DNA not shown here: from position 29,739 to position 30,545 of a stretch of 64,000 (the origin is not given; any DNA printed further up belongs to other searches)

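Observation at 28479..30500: Island C: three-gene operon with attenuator, internal consensus promoter and a 9-bp operator-like inverted repeat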

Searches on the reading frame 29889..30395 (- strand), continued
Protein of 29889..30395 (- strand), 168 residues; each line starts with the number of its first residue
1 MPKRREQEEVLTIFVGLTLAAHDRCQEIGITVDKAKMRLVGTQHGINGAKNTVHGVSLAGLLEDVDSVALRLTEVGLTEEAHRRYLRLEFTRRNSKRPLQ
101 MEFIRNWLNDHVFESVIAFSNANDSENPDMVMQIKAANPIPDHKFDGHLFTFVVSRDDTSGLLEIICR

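Call 56: search_protein_families(library=pfam, alignment_id=A3, max_evalue=0.1)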
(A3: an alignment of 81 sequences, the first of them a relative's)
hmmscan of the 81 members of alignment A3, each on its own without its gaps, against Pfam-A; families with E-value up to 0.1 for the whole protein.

A. member 1, P0005 (194 aa): 0 families

B. families by the number of members that match (of 81 scanned): 12 families
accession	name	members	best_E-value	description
PF19067.5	DUF5763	3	0.016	Family of unknown function (DUF5763)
PF02395.22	Peptidase_S6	2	0.04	Immunoglobulin A1 protease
PF00009.33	GTP_EFTU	1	0.01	Elongation factor Tu GTP binding domain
PF24857.1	THR4_C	1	0.035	Threonine synthase, C-terminal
PF02787.25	CPSase_L_D3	1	0.036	Carbamoyl-phosphate synthetase large chain, oligomerisation domain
PF03934.19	T2SSK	1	0.037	Type II secretion system (T2SS), protein K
PF09471.16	Peptidase_M64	1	0.043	IgA Peptidase M64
PF17660.6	BTRD1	1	0.043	Polyglycine hydrolase-like, structural repeat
PF04428.19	Choline_kin_N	1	0.054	Choline kinase N terminus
PF08665.17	PglZ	1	0.061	PglZ domain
PF00685.33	Sulfotransfer_1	1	0.066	Sulfotransferase domain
PF11231.14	DUF3034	1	0.079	Protein of unknown function (DUF3034)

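Call 62: predict_structure(alignment_id=A3)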
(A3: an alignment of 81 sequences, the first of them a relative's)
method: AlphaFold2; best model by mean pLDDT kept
length: 194 residues; sequences in the alignment: 81
mean_pLDDT: 96.3   pTM: 0.91
mean pLDDT of the five models: 96.3, 96.1, 95.3, 95.1, 95.0
residues with pLDDT >= 90: 188; 70-90: 6; 50-70: 0; < 50: 0
segments of 3 or more residues with pLDDT < 50: none
pLDDT, mean of each block of 10 residues (from residue 1): 97 97 96 96 97 95 94 92 97 98 97 98 98 97 97 98 94 95 97 96
secondary structure, 60 per line:
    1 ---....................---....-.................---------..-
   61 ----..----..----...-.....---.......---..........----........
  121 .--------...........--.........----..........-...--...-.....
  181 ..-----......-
elements in order: E4-12 H13-23 E27-30 H32-48 E81-85 H89-95 E99-108 E113-121 H130-140 E143-151 E156-165 E176-182 E188-193

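Call 67: fold_search(model_id=the predicted structure, library=pdb)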
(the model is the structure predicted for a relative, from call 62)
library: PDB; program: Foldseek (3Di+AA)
matches with E <= 10: 312; with E <= 0.001: 0
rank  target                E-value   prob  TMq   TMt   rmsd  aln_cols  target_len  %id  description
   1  2wl3_A                4.3e-01  0.02  0.12  0.09  18.1       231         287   12  crystal structure of catechol 2,3-dioxygenase (released 2010-09-01)
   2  3vb0_A                4.3e-01  0.01  0.11  0.09  19.6       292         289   11  Crystal structure of 2,2',3-trihydroxybiphenyl 1,2-dioxygenase from dibenzofuran-degrading Sphingomonas wittichii stra (released 2013-04-03)
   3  3dc2_B                4.6e-01  0.04  0.17  0.08  17.0       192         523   11  Crystal structure of serine bound D-3-phosphoglycerate dehydrogenase from Mycobacterium tuberculosis (released 2008-07-22)
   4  1ecs_A                5.9e-01  0.04  0.11  0.16  15.5       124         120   14  THE 1.7 A CRYSTAL STRUCTURE OF A BLEOMYCIN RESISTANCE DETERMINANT ENCODED ON THE TRANSPOSON TN5 (released 2001-05-02)
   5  2zi8_A                6.6e-01  0.02  0.11  0.09  20.6       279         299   12  Crystal structure of the HsaC extradiol dioxygenase from M. tuberculosis in complex with 3,4-dihydroxy-9,10-seconandro (released 2009-02-24)
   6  2wl3_D                6.6e-01  0.01  0.12  0.09  19.5       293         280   10  crystal structure of catechol 2,3-dioxygenase (released 2010-09-01)
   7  2zi8_B                7.0e-01  0.02  0.12  0.09  20.1       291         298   11  Crystal structure of the HsaC extradiol dioxygenase from M. tuberculosis in complex with 3,4-dihydroxy-9,10-seconandro (released 2009-02-24)
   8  9b0x_H                7.9e-01  0.15  0.13  0.18   3.6        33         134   15  Artemia franciscana ATP synthase state 2 (composite structure), pH 7.0 (released 2025-03-26)
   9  4zkq_A                7.9e-01  0.02  0.14  0.09  14.6       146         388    8  Viral chemokine binding protein R17 encoded by rodent gammaherpesvirus Peru ( RHVP) (released 2015-11-18)
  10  2wl3_C                7.9e-01  0.01  0.12  0.09  19.3       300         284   10  crystal structure of catechol 2,3-dioxygenase (released 2010-09-01)
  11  6yy0_H                8.4e-01  0.14  0.13  0.18   3.5        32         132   22  bovine ATP synthase F1-peripheral stalk domain, state 1 (released 2020-09-09)
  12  3obi_C                8.4e-01  0.11  0.13  0.09   9.1        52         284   12  Crystal structure of a formyltetrahydrofolate deformylase (NP_949368) from RHODOPSEUDOMONAS PALUSTRIS CGA009 at 1.95 A (released 2010-08-18)
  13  8stb_B                8.4e-01  0.03  0.16  0.15  17.2       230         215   10  The structure of abxF, an enzyme catalyzing the formation of the chiral spiroketal of an anthrabenzoxocinone antibioti (released 2024-05-22)
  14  1ygy_A                8.4e-01  0.02  0.15  0.08  16.7       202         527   12  Crystal Structure of D-3-Phosphoglycerate dehydrogenase From Mycobacterium tuberculosis (released 2005-01-25)
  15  8aid_C                8.9e-01  0.03  0.14  0.17  15.5       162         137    9  Crystal structure of N-terminally truncated PA4183 from P. aeruginosa PAO1 (released 2022-11-30)
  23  2wl3_B                1.3e+00  0.02  0.13  0.10  18.8       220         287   11  crystal structure of catechol 2,3-dioxygenase (released 2010-09-01)
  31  3ey7_B                1.7e+00  0.02  0.14  0.20  14.2       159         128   13  Structure from the mobile metagenome of V. Cholerae. Integron cassette protein VCH_CASS1 (released 2009-01-13)
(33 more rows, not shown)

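Call 74: fold_search(model_id=the predicted structure, library=viral)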
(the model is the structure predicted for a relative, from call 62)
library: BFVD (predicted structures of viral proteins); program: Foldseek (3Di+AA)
matches with E <= 10: 369; with E <= 0.001: 0
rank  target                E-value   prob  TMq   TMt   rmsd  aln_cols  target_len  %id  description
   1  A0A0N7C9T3            2.6e-01  0.11  0.11  0.07  15.8        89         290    9  RIIB protein [Salmonella phage 38]
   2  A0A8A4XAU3            3.8e-01  0.06  0.16  0.11  23.2       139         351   14  Replication-associated protein [Ciconia boyciana Circoviridae sp.]
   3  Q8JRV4                4.3e-01  0.08  0.16  0.10  17.6       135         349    7  Late expression factor 3 [Phthorimaea operculella granulovirus]
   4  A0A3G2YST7            5.8e-01  0.09  0.20  0.16  13.2       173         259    3  Uncharacterized protein [Cressdnaviricota sp.]
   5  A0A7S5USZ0            7.8e-01  0.06  0.16  0.23  16.5       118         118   11  Uncharacterized protein [Rhizobium phage RHph_Y68]
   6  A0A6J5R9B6            7.8e-01  0.05  0.20  0.21  18.9       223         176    8  YubB ferredoxin-like domain-containing protein [uncultured Caudovirales phage]
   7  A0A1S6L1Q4            9.4e-01  0.05  0.15  0.12  14.4       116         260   16  (no name in the UniProt tables at hand)
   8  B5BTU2                9.4e-01  0.04  0.13  0.18  14.9       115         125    7  Uncharacterized protein [Ralstonia phage RSB1]
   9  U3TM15                1.1e+00  0.07  0.14  0.20  10.1        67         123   16  Uncharacterized protein [Ralstonia phage RSB3]
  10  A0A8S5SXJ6            1.3e+00  0.08  0.12  0.21   7.6        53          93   19  Uncharacterized protein [Podoviridae sp. ctUm43]
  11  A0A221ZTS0            1.3e+00  0.08  0.14  0.12  11.6        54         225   11  (no name in the UniProt tables at hand)
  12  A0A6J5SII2            1.4e+00  0.03  0.14  0.16  13.1       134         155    9  DUF669 domain-containing protein [uncultured Caudovirales phage]
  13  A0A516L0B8            1.4e+00  0.03  0.11  0.16  11.1        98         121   10  (no name in the UniProt tables at hand)
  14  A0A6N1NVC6            1.4e+00  0.02  0.13  0.14  14.8       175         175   10  Glyoxalase [Tupanvirus soda lake]
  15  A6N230                1.5e+00  0.04  0.14  0.20  17.5        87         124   15  Uncharacterized protein [Microbacterium phage Min1]
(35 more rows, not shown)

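Call 83: search_protein_families(library=pfam, proteins=[P0043, P0058, P0065, P0128, P0077, P0089, P0086, P0070, P0121, P0076], max_evalue=0.01)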
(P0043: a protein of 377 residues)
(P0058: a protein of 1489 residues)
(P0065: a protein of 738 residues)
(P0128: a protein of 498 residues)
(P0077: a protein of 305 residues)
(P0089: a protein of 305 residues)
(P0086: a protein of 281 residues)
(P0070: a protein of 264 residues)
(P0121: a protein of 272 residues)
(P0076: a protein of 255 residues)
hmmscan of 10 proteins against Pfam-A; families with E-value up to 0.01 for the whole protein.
P0043 (377 aa): 0 families

P0058 (1489 aa): 3 families
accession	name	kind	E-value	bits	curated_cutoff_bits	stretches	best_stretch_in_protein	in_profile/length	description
PF18038.7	FERM_N_2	-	1.2e-06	29.4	23.8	0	361-401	11-51/99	FERM N-terminal domain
PF22146.1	LicP_NPro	-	1.4e-06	29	27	0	238-257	4-23/61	LicP N-terminal prodomain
PF01324.24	Diphtheria_R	-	0.0067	16.5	25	0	742-773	68-99/167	Diphtheria toxin, R domain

P0065 (738 aa): 16 families
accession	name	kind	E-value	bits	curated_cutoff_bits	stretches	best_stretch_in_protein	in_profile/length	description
PF13424.12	TPR_12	-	6e-49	164.6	30.1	5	317-388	3-76/77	Tetratricopeptide repeat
PF13181.12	TPR_8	-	1.2e-32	109.7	25.7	0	358-386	2-30/34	Tetratricopeptide repeat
PF17522.7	DUF5446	-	2e-22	79.5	26.2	0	564-585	8-29/72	Family of unknown function (DUF5446)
PF13414.12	TPR_11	-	1.6e-21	76.1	26.8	0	324-344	1-21/42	TPR repeat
PF00515.34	TPR_1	-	5.6e-20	70.7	27.8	0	317-346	1-30/34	Tetratricopeptide repeat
PF07719.23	TPR_2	-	1.2e-17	62.9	27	0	357-384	1-28/34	Tetratricopeptide repeat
PF14938.12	SNAP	-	6.2e-14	52.6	25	4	373-521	51-192/282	Soluble NSF attachment protein, SNAP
PF04297.20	UPF0122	-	3.3e-13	50.2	22.7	0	325-350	49-74/101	Putative helix-turn-helix protein, YlxM / p13 like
PF13176.12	TPR_7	-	5.1e-11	42.2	27.9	0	400-433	2-35/36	Tetratricopeptide repeat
PF04212.24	MIT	-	1.2e-09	38.6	30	0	331-350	18-37/66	MIT (microtubule interacting and transport) domain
PF20952.2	Flu_PB2_7th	-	6.3e-09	36.4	25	0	357-376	41-60/76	Influenza RNA polymerase PB2 C-terminal domain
PF18269.6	T3SS_ATPase_C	-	1.6e-06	28.3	22.7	0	361-384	44-67/72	T3SS EscN ATPase C-terminal domain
PF09976.15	TPR_21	-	3.2e-06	27.4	25.5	0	378-425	127-174/193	Tetratricopeptide repeat-like domain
PF03500.18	Cellsynth_D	-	5e-05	23.9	23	0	529-579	4-54/110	Cellulose synthase subunit D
PF13374.12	TPR_10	-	0.00068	20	27.5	0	357-385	9-37/42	Tetratricopeptide repeat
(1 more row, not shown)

P0128 (498 aa): 0 families

P0077 (305 aa): 0 families

P0089 (305 aa): 0 families

P0086 (281 aa): 0 families

P0070 (264 aa): 0 families

P0121 (272 aa): 0 families

P0076 (255 aa): 1 family
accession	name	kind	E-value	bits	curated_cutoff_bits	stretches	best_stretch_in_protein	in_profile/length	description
PF10417.14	1-cysPrx_C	-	0.0094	16.3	21.1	0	215-236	15-39/41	C-terminal domain of 1-Cys peroxiredoxin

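Call 84: list_cluster_members(proteins=[P0022, P0026, P0031, P0039, P0041, P0053, P0066, P0081, P0099, P0113])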
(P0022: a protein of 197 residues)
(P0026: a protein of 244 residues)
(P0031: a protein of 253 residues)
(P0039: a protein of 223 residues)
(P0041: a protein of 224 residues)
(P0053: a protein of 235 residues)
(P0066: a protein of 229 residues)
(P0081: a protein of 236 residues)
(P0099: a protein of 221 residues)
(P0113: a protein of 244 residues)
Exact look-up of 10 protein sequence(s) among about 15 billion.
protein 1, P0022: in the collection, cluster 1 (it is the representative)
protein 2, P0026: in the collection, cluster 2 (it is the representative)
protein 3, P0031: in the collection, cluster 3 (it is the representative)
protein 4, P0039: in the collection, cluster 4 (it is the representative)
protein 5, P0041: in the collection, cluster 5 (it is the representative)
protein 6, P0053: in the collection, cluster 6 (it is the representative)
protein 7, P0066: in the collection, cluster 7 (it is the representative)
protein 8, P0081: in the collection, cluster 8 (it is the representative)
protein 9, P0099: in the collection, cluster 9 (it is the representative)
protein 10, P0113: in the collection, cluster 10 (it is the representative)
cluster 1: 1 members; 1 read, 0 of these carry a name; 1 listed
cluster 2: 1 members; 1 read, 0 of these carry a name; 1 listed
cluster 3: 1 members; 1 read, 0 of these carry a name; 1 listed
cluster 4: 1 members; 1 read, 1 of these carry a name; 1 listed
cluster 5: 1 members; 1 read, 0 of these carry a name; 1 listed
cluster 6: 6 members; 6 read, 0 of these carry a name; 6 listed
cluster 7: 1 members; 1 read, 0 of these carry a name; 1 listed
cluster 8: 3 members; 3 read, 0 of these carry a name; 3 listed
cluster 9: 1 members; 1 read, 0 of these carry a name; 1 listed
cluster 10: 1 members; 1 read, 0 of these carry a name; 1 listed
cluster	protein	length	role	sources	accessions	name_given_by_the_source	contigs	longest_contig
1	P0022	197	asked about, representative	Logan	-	-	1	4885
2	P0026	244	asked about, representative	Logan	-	-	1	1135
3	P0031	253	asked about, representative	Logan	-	-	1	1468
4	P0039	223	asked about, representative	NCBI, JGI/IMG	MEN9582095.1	MAG: hypothetical protein RL641_49 [Candidatus Parcubacteria bacterium] | hypothetical protein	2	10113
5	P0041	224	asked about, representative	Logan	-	-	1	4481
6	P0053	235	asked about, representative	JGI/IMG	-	-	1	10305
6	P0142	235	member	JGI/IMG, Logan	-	-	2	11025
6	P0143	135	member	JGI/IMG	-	-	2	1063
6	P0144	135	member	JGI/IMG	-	-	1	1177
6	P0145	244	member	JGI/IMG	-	-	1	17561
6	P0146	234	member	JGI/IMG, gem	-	-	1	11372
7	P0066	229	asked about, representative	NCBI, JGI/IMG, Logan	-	-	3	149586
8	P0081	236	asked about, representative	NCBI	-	-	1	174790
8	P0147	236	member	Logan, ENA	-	-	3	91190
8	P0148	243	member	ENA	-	-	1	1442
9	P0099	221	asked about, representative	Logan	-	-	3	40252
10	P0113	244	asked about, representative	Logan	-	-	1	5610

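Call 85: find_encoding_contigs(protein=P0066, flank=5000, max_places=2)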
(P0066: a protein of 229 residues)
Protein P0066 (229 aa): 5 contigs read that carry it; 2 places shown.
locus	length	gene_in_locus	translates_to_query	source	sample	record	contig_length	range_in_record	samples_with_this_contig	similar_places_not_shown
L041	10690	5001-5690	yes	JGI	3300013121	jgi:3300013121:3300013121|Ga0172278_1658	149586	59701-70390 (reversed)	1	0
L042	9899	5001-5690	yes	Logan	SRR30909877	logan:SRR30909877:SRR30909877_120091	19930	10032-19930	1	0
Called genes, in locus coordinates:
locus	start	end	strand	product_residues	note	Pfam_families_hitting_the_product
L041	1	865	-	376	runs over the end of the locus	PF01098:FTSW_RODA_SPOVE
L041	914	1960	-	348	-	PF00953:Glycos_transf_4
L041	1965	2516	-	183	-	PF04079:SMC_ScpB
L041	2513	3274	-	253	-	PF02616:SMC_ScpA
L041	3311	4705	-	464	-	PF01336:tRNA_anti-codon, PF00152:tRNA-synt_2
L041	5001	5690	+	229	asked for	-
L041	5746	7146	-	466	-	PF01142:TruD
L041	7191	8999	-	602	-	PF00664:ABC_membrane (faint), PF00005:ABC_tran, PF02463:SMC_N (faint), PF13304:AAA_21 (faint)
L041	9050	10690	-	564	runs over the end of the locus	PF00270:DEAD (faint), PF05970:PIF1, PF13245:AAA_19, PF13401:AAA_22 (weak), PF13604:AAA_30, PF21530:Pif1_2B_dom, PF14493:HTH_40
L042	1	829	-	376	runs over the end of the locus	PF01098:FTSW_RODA_SPOVE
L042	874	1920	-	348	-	PF00953:Glycos_transf_4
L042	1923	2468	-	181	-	PF04079:SMC_ScpB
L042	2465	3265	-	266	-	PF02616:SMC_ScpA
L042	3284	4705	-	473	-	PF01336:tRNA_anti-codon, PF00152:tRNA-synt_2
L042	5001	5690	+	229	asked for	-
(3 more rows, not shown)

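Call 86: find_encoding_contigs(protein=P0081, flank=5000, max_places=2)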
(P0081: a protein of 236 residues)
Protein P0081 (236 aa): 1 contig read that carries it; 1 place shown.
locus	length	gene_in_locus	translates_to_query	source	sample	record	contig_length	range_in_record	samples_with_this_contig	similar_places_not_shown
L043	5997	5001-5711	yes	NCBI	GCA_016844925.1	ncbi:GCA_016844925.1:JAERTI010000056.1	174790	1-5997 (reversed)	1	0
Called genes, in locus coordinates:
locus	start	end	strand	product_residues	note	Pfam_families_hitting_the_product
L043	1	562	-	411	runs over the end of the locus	PF12704:MacB_PCD, PF02687:FtsX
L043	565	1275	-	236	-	PF00005:ABC_tran, PF02463:SMC_N (weak), PF13304:AAA_21 (faint)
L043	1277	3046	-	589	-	PF03717:PBP_dimer, PF00905:Transpeptidase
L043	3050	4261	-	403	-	PF18884:TSP3_bac (faint)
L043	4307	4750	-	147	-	PF13785:DUF4178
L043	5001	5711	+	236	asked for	-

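Call 87: find_encoding_contigs(protein=P0099, flank=5000, max_places=2)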
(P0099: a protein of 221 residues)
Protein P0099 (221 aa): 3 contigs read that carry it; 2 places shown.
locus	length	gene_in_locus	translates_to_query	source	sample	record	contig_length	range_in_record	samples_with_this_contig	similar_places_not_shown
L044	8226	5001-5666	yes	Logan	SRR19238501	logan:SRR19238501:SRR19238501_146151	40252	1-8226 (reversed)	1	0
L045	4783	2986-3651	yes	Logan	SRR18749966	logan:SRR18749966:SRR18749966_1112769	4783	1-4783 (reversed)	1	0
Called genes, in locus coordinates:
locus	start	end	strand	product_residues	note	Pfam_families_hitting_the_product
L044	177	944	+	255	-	PF04055:Radical_SAM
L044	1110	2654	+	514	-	PF13185:GAF_2 (weak), PF00512:HisKA, PF02518:HATPase_c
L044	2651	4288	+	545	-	PF12229:PG_binding_4 (weak), PF04294:VanW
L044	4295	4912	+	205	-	PF00293:NUDIX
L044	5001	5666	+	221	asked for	-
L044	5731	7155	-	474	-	PF01142:TruD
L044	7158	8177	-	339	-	PF01820:Dala_Dala_lig_N, PF02655:ATP-grasp_3, PF02222:ATP-grasp (weak), PF07478:Dala_Dala_lig_C, PF13535:ATP-grasp_4 (weak)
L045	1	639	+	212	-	?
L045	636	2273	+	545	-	PF12229:PG_binding_4 (weak), PF04294:VanW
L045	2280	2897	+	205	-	PF00293:NUDIX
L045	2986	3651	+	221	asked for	-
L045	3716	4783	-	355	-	?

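Call 88: find_encoding_contigs(protein=P0039, flank=5000, max_places=2)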
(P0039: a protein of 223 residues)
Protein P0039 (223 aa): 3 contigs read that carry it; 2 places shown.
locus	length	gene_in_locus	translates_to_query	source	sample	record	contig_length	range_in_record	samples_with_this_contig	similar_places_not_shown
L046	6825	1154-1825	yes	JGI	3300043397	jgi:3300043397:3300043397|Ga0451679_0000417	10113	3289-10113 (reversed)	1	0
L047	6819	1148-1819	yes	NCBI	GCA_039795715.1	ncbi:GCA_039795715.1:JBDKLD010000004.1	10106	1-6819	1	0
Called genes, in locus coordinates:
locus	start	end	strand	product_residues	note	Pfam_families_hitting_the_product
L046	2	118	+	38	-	?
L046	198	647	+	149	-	-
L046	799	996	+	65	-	PF00313:CSD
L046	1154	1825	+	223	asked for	-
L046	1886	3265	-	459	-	PF01142:TruD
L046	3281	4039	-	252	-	PF01509:TruB_N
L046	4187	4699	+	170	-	PF05198:IF3_N, PF00707:IF3_C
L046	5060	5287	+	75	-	PF00453:Ribosomal_L20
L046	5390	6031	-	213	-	PF18306:LDcluster4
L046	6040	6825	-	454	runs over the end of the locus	PF00753:Lactamase_B (weak), PF23023:Anti-Pycsar_Apyc1, PF10996:Beta-Casp, PF07521:RMMBL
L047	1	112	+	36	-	?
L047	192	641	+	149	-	-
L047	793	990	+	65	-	PF00313:CSD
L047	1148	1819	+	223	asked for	-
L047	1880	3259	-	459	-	PF01142:TruD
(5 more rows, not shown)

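Call 91: search_dna_similar(query=P0005, collection=phages, mode=protein, max_evalue=0.01)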
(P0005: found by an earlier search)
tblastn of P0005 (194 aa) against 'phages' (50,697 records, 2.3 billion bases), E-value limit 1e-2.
No match.

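Call 92: search_dna_similar(query=P0005, collection=plasmids, mode=protein, max_evalue=0.01)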
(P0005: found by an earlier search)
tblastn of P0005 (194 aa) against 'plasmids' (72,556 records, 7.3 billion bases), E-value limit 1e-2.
No match.

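Call 93: search_dna_similar(query=P0001, collection=phages, mode=protein, max_evalue=0.01)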
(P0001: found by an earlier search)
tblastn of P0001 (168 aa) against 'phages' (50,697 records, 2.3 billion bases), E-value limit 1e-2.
No match.

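Call 94: search_dna_similar(query=P0002, collection=phages, mode=protein, max_evalue=0.01)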
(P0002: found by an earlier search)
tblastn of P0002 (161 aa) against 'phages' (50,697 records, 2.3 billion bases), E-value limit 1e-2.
No match.

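Call 103: search_protein_families(library=padloc, alignment_id=A3, max_evalue=0.01)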
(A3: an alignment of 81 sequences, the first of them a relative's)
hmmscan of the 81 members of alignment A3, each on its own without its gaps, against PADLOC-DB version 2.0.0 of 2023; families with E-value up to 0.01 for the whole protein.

A. member 1, P0005 (194 aa): 0 families

B. families by the number of members that match (of 81 scanned): 1 family
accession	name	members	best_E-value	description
PDLC03341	MTase_II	1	0.0027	Type II methyltransferase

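Call 104: search_protein_families(library=phrogs, alignment_id=A3, max_evalue=0.01)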
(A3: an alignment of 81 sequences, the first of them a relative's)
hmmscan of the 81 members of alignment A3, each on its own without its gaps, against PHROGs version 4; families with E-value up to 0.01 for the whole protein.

A. member 1, P0005 (194 aa): 0 families

B. families by the number of members that match (of 81 scanned): 1 family
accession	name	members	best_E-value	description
phrog_28298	-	1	0.0046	-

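Call 105: search_protein_families(library=ncbifam, alignment_id=A3, max_evalue=0.01)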
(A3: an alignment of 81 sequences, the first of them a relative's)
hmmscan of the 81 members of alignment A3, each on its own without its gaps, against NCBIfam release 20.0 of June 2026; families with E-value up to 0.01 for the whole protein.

A. member 1, P0005 (194 aa): 0 families

B. families by the number of members that match (of 81 scanned): 4 families
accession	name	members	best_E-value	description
NF002013.0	PRK00819.1-2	1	0.00066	RNA 2'-phosphotransferase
NF004495.0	PRK05841.1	1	0.0014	flagellar hook protein FlgE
NF045806.1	GvpO_arch_Nterm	1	0.002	gas vesicle protein GvpO, halophile-type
NF000766.0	PRK00049.1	1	0.0035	elongation factor Tu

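Call 113: find_encoding_contigs(protein=P0147, flank=5000, max_places=2)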
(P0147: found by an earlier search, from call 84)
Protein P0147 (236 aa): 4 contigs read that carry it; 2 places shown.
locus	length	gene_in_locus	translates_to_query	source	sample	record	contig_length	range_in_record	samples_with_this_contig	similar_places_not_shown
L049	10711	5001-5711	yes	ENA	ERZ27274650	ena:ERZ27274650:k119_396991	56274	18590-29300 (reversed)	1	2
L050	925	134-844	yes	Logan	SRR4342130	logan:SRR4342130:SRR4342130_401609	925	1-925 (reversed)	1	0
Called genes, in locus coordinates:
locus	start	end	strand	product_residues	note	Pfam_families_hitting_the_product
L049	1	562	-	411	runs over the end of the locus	PF12704:MacB_PCD, PF02687:FtsX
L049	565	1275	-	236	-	PF00005:ABC_tran, PF02463:SMC_N (faint), PF13304:AAA_21 (faint)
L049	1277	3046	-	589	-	PF03717:PBP_dimer, PF00905:Transpeptidase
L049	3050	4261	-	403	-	PF18884:TSP3_bac (faint)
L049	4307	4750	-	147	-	PF13785:DUF4178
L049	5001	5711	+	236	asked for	-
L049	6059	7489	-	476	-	PF01142:TruD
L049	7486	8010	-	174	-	PF08123:DOT1 (faint), PF08241:Methyltransf_11 (weak), PF13649:Methyltransf_25 (weak)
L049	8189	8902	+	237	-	-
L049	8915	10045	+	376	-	-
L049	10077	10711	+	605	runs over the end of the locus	PF00691:OmpA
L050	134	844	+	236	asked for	-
